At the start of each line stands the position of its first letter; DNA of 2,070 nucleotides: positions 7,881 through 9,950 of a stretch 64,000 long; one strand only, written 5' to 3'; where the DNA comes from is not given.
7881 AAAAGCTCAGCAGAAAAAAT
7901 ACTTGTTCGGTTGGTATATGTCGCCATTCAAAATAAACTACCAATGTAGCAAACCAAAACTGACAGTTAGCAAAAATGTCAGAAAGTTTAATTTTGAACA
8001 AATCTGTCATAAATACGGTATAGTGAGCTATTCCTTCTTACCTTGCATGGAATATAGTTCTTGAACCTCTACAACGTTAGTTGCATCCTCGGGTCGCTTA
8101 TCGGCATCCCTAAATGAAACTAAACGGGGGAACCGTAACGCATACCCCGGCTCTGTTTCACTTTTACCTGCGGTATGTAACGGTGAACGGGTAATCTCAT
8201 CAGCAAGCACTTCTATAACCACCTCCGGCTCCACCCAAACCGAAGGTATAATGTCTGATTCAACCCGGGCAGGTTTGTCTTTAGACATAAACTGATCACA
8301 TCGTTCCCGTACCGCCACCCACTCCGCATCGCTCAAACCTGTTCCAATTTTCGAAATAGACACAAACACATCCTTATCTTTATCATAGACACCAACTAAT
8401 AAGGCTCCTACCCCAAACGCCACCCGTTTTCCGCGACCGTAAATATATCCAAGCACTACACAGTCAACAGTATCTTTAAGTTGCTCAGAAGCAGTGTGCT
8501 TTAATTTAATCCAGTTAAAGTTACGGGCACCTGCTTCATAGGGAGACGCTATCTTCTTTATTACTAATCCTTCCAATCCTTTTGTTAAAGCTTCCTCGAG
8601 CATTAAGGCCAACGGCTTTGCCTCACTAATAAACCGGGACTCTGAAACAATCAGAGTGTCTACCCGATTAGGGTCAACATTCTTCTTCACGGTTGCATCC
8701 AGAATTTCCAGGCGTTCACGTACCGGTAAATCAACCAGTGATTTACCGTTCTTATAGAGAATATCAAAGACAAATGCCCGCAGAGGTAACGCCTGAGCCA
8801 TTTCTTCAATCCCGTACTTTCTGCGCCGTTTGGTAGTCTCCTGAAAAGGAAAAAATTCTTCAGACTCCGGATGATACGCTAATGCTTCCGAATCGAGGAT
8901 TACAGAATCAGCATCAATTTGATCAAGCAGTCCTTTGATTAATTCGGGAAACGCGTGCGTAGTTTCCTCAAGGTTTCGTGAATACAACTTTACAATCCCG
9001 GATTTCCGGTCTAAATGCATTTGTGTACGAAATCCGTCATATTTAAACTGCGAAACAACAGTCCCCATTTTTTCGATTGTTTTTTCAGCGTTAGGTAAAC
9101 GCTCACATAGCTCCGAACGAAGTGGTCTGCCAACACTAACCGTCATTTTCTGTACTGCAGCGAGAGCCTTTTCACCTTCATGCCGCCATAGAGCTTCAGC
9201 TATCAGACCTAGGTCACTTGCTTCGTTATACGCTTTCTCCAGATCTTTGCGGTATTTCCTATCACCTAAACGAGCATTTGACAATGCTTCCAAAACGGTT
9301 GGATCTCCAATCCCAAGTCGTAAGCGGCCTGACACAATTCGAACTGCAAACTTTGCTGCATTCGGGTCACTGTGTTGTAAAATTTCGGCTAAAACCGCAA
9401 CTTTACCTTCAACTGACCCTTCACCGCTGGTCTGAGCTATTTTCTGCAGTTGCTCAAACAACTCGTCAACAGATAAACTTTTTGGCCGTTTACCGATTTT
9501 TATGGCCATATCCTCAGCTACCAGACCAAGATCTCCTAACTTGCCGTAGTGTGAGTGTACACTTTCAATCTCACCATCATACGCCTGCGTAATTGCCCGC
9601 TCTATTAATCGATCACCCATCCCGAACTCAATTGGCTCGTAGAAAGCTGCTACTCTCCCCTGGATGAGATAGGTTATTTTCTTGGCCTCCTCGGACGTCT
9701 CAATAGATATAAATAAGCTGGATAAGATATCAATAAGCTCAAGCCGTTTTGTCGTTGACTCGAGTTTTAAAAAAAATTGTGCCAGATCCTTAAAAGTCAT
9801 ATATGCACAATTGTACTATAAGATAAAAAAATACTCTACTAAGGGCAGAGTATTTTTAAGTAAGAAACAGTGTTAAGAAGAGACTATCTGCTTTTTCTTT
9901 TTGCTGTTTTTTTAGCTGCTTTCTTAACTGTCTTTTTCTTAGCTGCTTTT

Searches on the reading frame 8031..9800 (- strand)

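Call 17: search_protein_families(library=pfam, proteins=[window:8031-9800:-], max_evalue=0.001)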
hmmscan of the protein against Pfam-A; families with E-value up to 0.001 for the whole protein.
window:8031-9800:- (590 aa): 4 families
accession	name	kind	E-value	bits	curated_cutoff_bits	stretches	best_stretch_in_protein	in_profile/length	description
PF01068.26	DNA_ligase_A_M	-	2e-49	168.5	26.2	1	231-434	3-204/204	ATP dependent DNA ligase domain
PF04675.19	DNA_ligase_A_N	-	1.2e-36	126.9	24.6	1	3-174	2-174/174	DNA ligase N terminus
PF04679.21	DNA_ligase_A_C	-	5.1e-18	65.7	27.5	1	463-565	4-92/94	ATP dependent DNA ligase C terminal region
PF01331.24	mRNA_cap_enzyme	-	3.3e-05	24.3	29.6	1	339-434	89-194/194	mRNA capping enzyme, catalytic domain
